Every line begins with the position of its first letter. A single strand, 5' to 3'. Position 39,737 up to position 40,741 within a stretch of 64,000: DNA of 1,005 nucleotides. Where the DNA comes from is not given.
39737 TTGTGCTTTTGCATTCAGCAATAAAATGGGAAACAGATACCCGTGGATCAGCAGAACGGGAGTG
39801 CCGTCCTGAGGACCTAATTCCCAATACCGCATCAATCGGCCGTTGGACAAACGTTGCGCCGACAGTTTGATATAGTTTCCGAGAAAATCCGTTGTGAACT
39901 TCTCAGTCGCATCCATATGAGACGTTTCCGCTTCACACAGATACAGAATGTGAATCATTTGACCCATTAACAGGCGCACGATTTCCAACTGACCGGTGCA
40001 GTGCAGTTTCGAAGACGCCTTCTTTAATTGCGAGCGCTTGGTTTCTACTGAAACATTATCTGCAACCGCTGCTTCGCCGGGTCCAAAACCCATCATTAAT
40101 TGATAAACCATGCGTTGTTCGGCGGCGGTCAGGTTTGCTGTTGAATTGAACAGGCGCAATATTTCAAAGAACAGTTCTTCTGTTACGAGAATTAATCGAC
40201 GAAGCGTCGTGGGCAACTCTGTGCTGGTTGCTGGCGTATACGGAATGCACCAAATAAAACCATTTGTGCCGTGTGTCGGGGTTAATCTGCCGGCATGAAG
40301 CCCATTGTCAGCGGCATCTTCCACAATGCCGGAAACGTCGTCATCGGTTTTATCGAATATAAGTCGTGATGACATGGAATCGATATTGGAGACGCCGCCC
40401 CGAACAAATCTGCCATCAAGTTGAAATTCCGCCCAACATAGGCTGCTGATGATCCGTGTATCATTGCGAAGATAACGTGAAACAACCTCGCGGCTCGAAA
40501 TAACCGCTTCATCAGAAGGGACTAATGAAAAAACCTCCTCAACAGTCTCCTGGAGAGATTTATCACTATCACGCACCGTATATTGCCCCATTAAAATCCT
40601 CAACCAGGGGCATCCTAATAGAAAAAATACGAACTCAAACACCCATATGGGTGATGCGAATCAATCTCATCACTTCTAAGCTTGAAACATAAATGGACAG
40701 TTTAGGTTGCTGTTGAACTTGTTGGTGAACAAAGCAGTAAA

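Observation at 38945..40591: LuxR-type HTH fused to an alpha/beta-hydrolase fold that has lost its nucleophile (GHATGG): a candidate ligand-sensing pseudo-hydrolase regulator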

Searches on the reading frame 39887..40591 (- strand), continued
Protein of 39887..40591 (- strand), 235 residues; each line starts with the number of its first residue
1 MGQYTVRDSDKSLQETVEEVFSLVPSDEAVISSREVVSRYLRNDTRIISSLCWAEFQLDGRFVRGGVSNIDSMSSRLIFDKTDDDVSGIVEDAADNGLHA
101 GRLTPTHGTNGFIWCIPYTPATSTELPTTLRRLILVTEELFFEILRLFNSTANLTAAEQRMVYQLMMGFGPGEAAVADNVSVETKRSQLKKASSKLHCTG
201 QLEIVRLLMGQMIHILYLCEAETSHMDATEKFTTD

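Call 88: search_protein_families(library=ncbifam, proteins=[P0042, P0046, P0052, P0054, P0063, P0066, P0073, P0085, P0098, P0047], max_evalue=0.001)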
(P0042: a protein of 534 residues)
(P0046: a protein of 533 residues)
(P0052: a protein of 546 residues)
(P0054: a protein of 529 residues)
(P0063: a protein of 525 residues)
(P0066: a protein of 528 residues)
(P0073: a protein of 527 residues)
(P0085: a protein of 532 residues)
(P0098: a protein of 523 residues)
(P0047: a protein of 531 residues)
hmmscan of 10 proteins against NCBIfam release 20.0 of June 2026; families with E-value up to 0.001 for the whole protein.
P0042 (534 aa): 10 families
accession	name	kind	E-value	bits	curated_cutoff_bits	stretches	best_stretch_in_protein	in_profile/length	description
TIGR01738.1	bioH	equivalog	2.2e-09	37.3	206.95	1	314-518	51-237/245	pimeloyl-ACP methyl ester esterase BioH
NF011457.0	PRK14875.1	equivalog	9e-08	31.5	307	0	233-360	106-230/372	acetoin dehydrogenase dihydrolipoyllysine-residue acetyltransferase subunit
NF045632.1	hydroxlase_HsaD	equivalog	3.3e-06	26.3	400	1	242-362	19-143/290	4,5:9,10-diseco-3-hydroxy-5,9,17-trioxoandrosta-1(10),2-diene-4-oate hydrolase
NF051487.1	bifunc_PcaCD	exception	1.6e-05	24.2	430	1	248-360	162-270/413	bifunctional 4-carboxymuconolactone decarboxylase/3-oxoadipate enol-lactonase PcaCD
NF050089.1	i_nPHAscl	equivalog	5.7e-05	22.3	300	1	315-513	71-275/288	intracellular short-chain-length polyhydroxyalkanoate depolymerase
NF007954.0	PRK10673.1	equivalog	7.4e-05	22.1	399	0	256-361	14-114/255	esterase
NF051488.1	bifunc_PcaDC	exception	0.00011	21.5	390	0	462-527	186-251/375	bifunctional 3-oxoadipate enol-lactonase/4-carboxymuconolactone decarboxylase PcaDC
NF002043.0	PRK00870.1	subfamily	0.00019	21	265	0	248-367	36-154/302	haloalkane dehalogenase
TIGR02427.1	protocat_pcaD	equivalog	0.00021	20.8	255.85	0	318-387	69-140/251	3-oxoadipate enol-lactonase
TIGR03695.1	menH_SHCHC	equivalog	0.00095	18.7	208.55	0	315-362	57-105/252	2-succinyl-6-hydroxy-2,4-cyclohexadiene-1-carboxylate synthase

P0046 (533 aa): 3 families
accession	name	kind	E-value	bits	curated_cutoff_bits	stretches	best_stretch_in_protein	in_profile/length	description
NF011457.0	PRK14875.1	equivalog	5.5e-07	28.9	307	1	316-361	184-233/372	acetoin dehydrogenase dihydrolipoyllysine-residue acetyltransferase subunit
NF051487.1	bifunc_PcaCD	exception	0.00064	18.9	430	0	251-356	166-268/413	bifunctional 4-carboxymuconolactone decarboxylase/3-oxoadipate enol-lactonase PcaCD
NF051488.1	bifunc_PcaDC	exception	0.00078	18.7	390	0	459-524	186-251/375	bifunctional 3-oxoadipate enol-lactonase/4-carboxymuconolactone decarboxylase PcaDC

P0052 (546 aa): 11 families
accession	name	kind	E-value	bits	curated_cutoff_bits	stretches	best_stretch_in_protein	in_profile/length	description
NF051488.1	bifunc_PcaDC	exception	4.4e-11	42.5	390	1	480-544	184-248/375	bifunctional 3-oxoadipate enol-lactonase/4-carboxymuconolactone decarboxylase PcaDC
NF051487.1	bifunc_PcaCD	exception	9.5e-11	41.4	430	1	280-396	174-282/413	bifunctional 4-carboxymuconolactone decarboxylase/3-oxoadipate enol-lactonase PcaCD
TIGR02427.1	protocat_pcaD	equivalog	5.4e-09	35.8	255.85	1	480-543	184-247/251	3-oxoadipate enol-lactonase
NF002043.0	PRK00870.1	subfamily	2e-07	30.8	265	1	266-397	32-164/302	haloalkane dehalogenase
NF011457.0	PRK14875.1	equivalog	2e-07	30.3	307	0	338-380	188-230/372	acetoin dehydrogenase dihydrolipoyllysine-residue acetyltransferase subunit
NF050089.1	i_nPHAscl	equivalog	1.5e-05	24.2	300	1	336-382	72-118/288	intracellular short-chain-length polyhydroxyalkanoate depolymerase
TIGR03695.1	menH_SHCHC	equivalog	5.3e-05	22.8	208.55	0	331-384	53-107/252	2-succinyl-6-hydroxy-2,4-cyclohexadiene-1-carboxylate synthase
NF052610.1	macro_16_ester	equivalog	0.00014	21.4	420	0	481-532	215-266/281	alpha/beta fold macrolide esterase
TIGR01738.1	bioH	equivalog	0.00025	20.8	206.95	0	333-381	50-98/245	pimeloyl-ACP methyl ester esterase BioH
TIGR02240.1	PHA_depoly_arom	equivalog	0.0003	20.2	250.6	0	343-382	86-125/276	poly(3-hydroxyalkanoate) depolymerase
NF052445.1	RespRegMctR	equivalog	0.00042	19.8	300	1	165-225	141-201/205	two-component system response regulator MctR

P0054 (529 aa): 7 families
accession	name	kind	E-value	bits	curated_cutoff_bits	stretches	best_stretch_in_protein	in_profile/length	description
NF011457.0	PRK14875.1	equivalog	3.1e-09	36.3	307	1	205-381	122-246/372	acetoin dehydrogenase dihydrolipoyllysine-residue acetyltransferase subunit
NF051488.1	bifunc_PcaDC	exception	4.7e-07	29.3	390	0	471-527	195-251/375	bifunctional 3-oxoadipate enol-lactonase/4-carboxymuconolactone decarboxylase PcaDC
TIGR02427.1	protocat_pcaD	equivalog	1.6e-06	27.7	255.85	0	313-406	65-158/251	3-oxoadipate enol-lactonase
NF050089.1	i_nPHAscl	equivalog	6.1e-06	25.5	300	1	257-362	18-119/288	intracellular short-chain-length polyhydroxyalkanoate depolymerase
TIGR03611.1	RutD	equivalog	9e-05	22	238.5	1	305-361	58-114/258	pyrimidine utilization protein D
NF047608.1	LIC13292_fam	subfamily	0.00014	22.1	200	1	132-199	89-155/166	LIC13292 family transcriptional regulator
TIGR01738.1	bioH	equivalog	0.00024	20.8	206.95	1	259-381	6-120/245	pimeloyl-ACP methyl ester esterase BioH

P0063 (525 aa): 14 families
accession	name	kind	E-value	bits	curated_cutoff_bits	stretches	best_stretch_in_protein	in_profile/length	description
NF051488.1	bifunc_PcaDC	exception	3.2e-11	43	390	2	307-364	61-118/375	bifunctional 3-oxoadipate enol-lactonase/4-carboxymuconolactone decarboxylase PcaDC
TIGR02427.1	protocat_pcaD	equivalog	7.1e-11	42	255.85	2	456-518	184-246/251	3-oxoadipate enol-lactonase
TIGR03056.1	bchO_mg_che_rel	equivalog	1.5e-06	27.5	172.55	0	453-515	208-270/278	alpha/beta fold hydrolase BchO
TIGR01738.1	bioH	equivalog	1.9e-06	27.7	206.95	1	311-356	52-97/245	pimeloyl-ACP methyl ester esterase BioH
NF051487.1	bifunc_PcaCD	exception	7.4e-06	25.3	430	1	256-370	174-284/413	bifunctional 4-carboxymuconolactone decarboxylase/3-oxoadipate enol-lactonase PcaCD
NF011457.0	PRK14875.1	equivalog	9.1e-06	24.9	307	1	292-357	159-231/372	acetoin dehydrogenase dihydrolipoyllysine-residue acetyltransferase subunit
NF052445.1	RespRegMctR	equivalog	1.4e-05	24.6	300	1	138-200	139-201/205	two-component system response regulator MctR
NF002043.0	PRK00870.1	subfamily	4.4e-05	23.1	265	0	247-362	39-153/302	haloalkane dehalogenase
NF050089.1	i_nPHAscl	equivalog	6.9e-05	22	300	1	298-358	51-118/288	intracellular short-chain-length polyhydroxyalkanoate depolymerase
TIGR03695.1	menH_SHCHC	equivalog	9e-05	22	208.55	0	306-359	52-106/252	2-succinyl-6-hydroxy-2,4-cyclohexadiene-1-carboxylate synthase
NF006449.0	PRK08775.1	equivalog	0.00019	20.4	296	1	328-365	143-179/344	homoserine O-succinyltransferase MetX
NF052610.1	macro_16_ester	equivalog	0.00053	19.4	420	0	316-361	86-131/281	alpha/beta fold macrolide esterase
NF052614.1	AB_fold_OlsI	equivalog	0.00071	19.2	385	0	321-356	86-121/272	ornithine lipid biosynthesis O-acyltransferase OlsI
NF002938.0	PRK03592.1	equivalog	0.00078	18.9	241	0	282-522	47-289/298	haloalkane dehalogenase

P0066 (528 aa): 6 families
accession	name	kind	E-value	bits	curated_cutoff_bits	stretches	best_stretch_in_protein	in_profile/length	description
TIGR02427.1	protocat_pcaD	equivalog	6.9e-06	25.6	255.85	0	458-520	185-248/251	3-oxoadipate enol-lactonase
NF051488.1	bifunc_PcaDC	exception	2.8e-05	23.4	390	0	459-524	186-252/375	bifunctional 3-oxoadipate enol-lactonase/4-carboxymuconolactone decarboxylase PcaDC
NF002043.0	PRK00870.1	subfamily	6.1e-05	22.6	265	0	249-518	39-294/302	haloalkane dehalogenase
NF050089.1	i_nPHAscl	equivalog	0.0002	20.5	300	0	312-362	70-121/288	intracellular short-chain-length polyhydroxyalkanoate depolymerase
NF045632.1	hydroxlase_HsaD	equivalog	0.00051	19.1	400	0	328-357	106-135/290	4,5:9,10-diseco-3-hydroxy-5,9,17-trioxoandrosta-1(10),2-diene-4-oate hydrolase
NF052614.1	AB_fold_OlsI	equivalog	0.00072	19.2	385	0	329-357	92-120/272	ornithine lipid biosynthesis O-acyltransferase OlsI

P0073 (527 aa): 7 families
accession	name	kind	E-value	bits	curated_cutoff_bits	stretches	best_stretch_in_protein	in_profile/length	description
NF011457.0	PRK14875.1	equivalog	2.5e-11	43.2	307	1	315-360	182-231/372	acetoin dehydrogenase dihydrolipoyllysine-residue acetyltransferase subunit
NF051488.1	bifunc_PcaDC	exception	3.1e-06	26.6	390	0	461-525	186-250/375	bifunctional 3-oxoadipate enol-lactonase/4-carboxymuconolactone decarboxylase PcaDC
NF052614.1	AB_fold_OlsI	equivalog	3.9e-05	23.3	385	1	315-360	76-122/272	ornithine lipid biosynthesis O-acyltransferase OlsI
TIGR02427.1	protocat_pcaD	equivalog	0.00027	20.4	255.85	0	316-358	68-110/251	3-oxoadipate enol-lactonase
NF045632.1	hydroxlase_HsaD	equivalog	0.00039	19.4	400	0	303-360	87-137/290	4,5:9,10-diseco-3-hydroxy-5,9,17-trioxoandrosta-1(10),2-diene-4-oate hydrolase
NF050089.1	i_nPHAscl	equivalog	0.00044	19.4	300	0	303-361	58-118/288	intracellular short-chain-length polyhydroxyalkanoate depolymerase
TIGR03343.1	biphenyl_bphD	equivalog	0.00082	18.7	462.15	0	329-365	103-140/282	2-hydroxy-6-oxo-6-phenylhexa-2,4-dienoate hydrolase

P0085 (532 aa): 20 families
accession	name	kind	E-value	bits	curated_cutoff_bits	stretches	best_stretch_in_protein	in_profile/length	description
NF011457.0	PRK14875.1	equivalog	3.4e-13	49.3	307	1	248-365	123-236/372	acetoin dehydrogenase dihydrolipoyllysine-residue acetyltransferase subunit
NF051488.1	bifunc_PcaDC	exception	7.2e-13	48.4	390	1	310-521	61-247/375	bifunctional 3-oxoadipate enol-lactonase/4-carboxymuconolactone decarboxylase PcaDC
TIGR02427.1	protocat_pcaD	equivalog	1.4e-11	44.3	255.85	1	459-521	185-247/251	3-oxoadipate enol-lactonase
TIGR01738.1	bioH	equivalog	2.8e-10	40.2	206.95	2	307-359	45-97/245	pimeloyl-ACP methyl ester esterase BioH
NF051487.1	bifunc_PcaCD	exception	2.7e-08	33.3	430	0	460-520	347-407/413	bifunctional 4-carboxymuconolactone decarboxylase/3-oxoadipate enol-lactonase PcaCD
NF052610.1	macro_16_ester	equivalog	3.3e-08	33.2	420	1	462-512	218-268/281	alpha/beta fold macrolide esterase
NF053693.1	esterase_mleCBF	exception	3.4e-08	33.2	564.5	1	464-509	218-263/279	CBF family alpha/beta fold macrolide esterase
TIGR03611.1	RutD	equivalog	6e-07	29.1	238.5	0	314-358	67-111/258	pyrimidine utilization protein D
TIGR01249.1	pro_imino_pep_1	equivalog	8e-07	28.5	259.75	1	469-511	251-293/307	prolyl aminopeptidase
TIGR03056.1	bchO_mg_che_rel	equivalog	9.4e-07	28.1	172.55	0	285-350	56-118/278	alpha/beta fold hydrolase BchO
NF045632.1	hydroxlase_HsaD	equivalog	1.2e-06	27.7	400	0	315-361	92-138/290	4,5:9,10-diseco-3-hydroxy-5,9,17-trioxoandrosta-1(10),2-diene-4-oate hydrolase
NF002043.0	PRK00870.1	subfamily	3.2e-06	26.8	265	1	249-509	38-283/302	haloalkane dehalogenase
NF007954.0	PRK10673.1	equivalog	3.5e-05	23.2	399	0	313-358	67-112/255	esterase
NF041759.1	mac_hydro_EstT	equivalog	4.7e-05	22.7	450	0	463-509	216-262/278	macrolide hydrolase EstT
NF050089.1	i_nPHAscl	equivalog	5.7e-05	22.3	300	0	314-359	71-116/288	intracellular short-chain-length polyhydroxyalkanoate depolymerase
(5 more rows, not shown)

P0098 (523 aa): 13 families
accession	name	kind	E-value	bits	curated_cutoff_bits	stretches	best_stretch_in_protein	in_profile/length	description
NF050089.1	i_nPHAscl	equivalog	9.5e-08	31.4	300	1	312-357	72-117/288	intracellular short-chain-length polyhydroxyalkanoate depolymerase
TIGR03056.1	bchO_mg_che_rel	equivalog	1.9e-07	30.4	172.55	1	249-517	23-274/278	alpha/beta fold hydrolase BchO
NF011457.0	PRK14875.1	equivalog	5.9e-07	28.8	307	0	316-357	190-231/372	acetoin dehydrogenase dihydrolipoyllysine-residue acetyltransferase subunit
TIGR01738.1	bioH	equivalog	5.3e-06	26.2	206.95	1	308-361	49-102/245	pimeloyl-ACP methyl ester esterase BioH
TIGR02427.1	protocat_pcaD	equivalog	2e-05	24.1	255.85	0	455-517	184-247/251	3-oxoadipate enol-lactonase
NF050058.1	e_dPHAscl_type1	hypoth_equivalog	6.7e-05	22.5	150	0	323-350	103-130/276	extracellular catalytic domain type 1 short-chain-length polyhydroxyalkanoate depolymerase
TIGR03695.1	menH_SHCHC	equivalog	7.7e-05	22.2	208.55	0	311-364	57-111/252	2-succinyl-6-hydroxy-2,4-cyclohexadiene-1-carboxylate synthase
NF051488.1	bifunc_PcaDC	exception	0.00012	21.3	390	0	312-357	66-111/375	bifunctional 3-oxoadipate enol-lactonase/4-carboxymuconolactone decarboxylase PcaDC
TIGR01836.1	PHA_synth_III_C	subfamily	0.00012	21.2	365.3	1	299-361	110-173/350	class III poly(R)-hydroxyalkanoic acid synthase subunit PhaC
NF045632.1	hydroxlase_HsaD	equivalog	0.00013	21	400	1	324-359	104-139/290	4,5:9,10-diseco-3-hydroxy-5,9,17-trioxoandrosta-1(10),2-diene-4-oate hydrolase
NF002043.0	PRK00870.1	subfamily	0.00031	20.3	265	1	244-362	36-151/302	haloalkane dehalogenase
TIGR02240.1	PHA_depoly_arom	equivalog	0.0004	19.8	250.6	0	323-360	90-127/276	poly(3-hydroxyalkanoate) depolymerase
NF007674.0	PRK10349.1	equivalog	0.00081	19.1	449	0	308-365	58-115/256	pimeloyl-ACP methyl ester esterase BioH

P0047 (531 aa): 17 families
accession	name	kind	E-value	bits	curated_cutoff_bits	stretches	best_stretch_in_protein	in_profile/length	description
TIGR02427.1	protocat_pcaD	equivalog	3.5e-11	43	255.85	1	464-528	185-249/251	3-oxoadipate enol-lactonase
NF011457.0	PRK14875.1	equivalog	5e-11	42.2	307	1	243-363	114-230/372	acetoin dehydrogenase dihydrolipoyllysine-residue acetyltransferase subunit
NF050089.1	i_nPHAscl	equivalog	1.7e-09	37.1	300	1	319-410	72-163/288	intracellular short-chain-length polyhydroxyalkanoate depolymerase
TIGR01738.1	bioH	equivalog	2.5e-09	37.1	206.95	1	304-523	38-239/245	pimeloyl-ACP methyl ester esterase BioH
NF051487.1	bifunc_PcaCD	exception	2.6e-09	36.7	430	0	261-362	172-269/413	bifunctional 4-carboxymuconolactone decarboxylase/3-oxoadipate enol-lactonase PcaCD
NF002043.0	PRK00870.1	subfamily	7.5e-09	35.4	265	1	251-528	36-297/302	haloalkane dehalogenase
NF051488.1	bifunc_PcaDC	exception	8.1e-09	35.1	390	1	465-528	186-249/375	bifunctional 3-oxoadipate enol-lactonase/4-carboxymuconolactone decarboxylase PcaDC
TIGR01249.1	pro_imino_pep_1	equivalog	8.2e-08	31.8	259.75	1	252-369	18-133/307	prolyl aminopeptidase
NF052610.1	macro_16_ester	equivalog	2.8e-07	30.2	420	1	331-527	94-278/281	alpha/beta fold macrolide esterase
NF053693.1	esterase_mleCBF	exception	2.1e-05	24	564.5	0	462-527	211-276/279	CBF family alpha/beta fold macrolide esterase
TIGR01250.1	pro_imino_pep_2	subfamily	3.5e-05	23.5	167.65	1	334-528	99-286/288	proline iminopeptidase-family hydrolase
NF041759.1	mac_hydro_EstT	equivalog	5.4e-05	22.5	450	0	463-528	211-276/278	macrolide hydrolase EstT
TIGR03611.1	RutD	equivalog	0.00014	21.3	238.5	0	464-528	190-254/258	pyrimidine utilization protein D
NF053683.1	esterase_mleBRB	exception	0.00027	20.6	585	0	317-385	79-149/280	BRB family alpha/beta fold macrolide esterase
NF045632.1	hydroxlase_HsaD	equivalog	0.00038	19.5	400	0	331-374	104-152/290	4,5:9,10-diseco-3-hydroxy-5,9,17-trioxoandrosta-1(10),2-diene-4-oate hydrolase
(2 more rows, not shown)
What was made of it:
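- Closest known: Generic MhpC/BioH/PcaD-type alpha/beta hydrolases. Same: Triad-intact relatives give weak hits to 3-oxoadipate enol-lactonase, BioH, PHA depolymerase and macrolide esterases (call 88).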

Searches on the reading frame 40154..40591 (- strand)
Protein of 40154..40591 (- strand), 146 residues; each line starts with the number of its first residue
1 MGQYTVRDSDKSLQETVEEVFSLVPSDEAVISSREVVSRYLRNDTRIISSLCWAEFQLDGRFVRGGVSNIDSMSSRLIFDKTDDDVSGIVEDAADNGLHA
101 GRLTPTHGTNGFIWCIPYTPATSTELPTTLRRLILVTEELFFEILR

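Call 67: search_solved_structures(query=A3, max_evalue=10, show_alignments=2)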
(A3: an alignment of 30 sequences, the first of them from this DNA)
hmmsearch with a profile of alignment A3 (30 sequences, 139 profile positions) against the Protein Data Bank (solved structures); distinct sequences matched with E-value up to 10: 0.
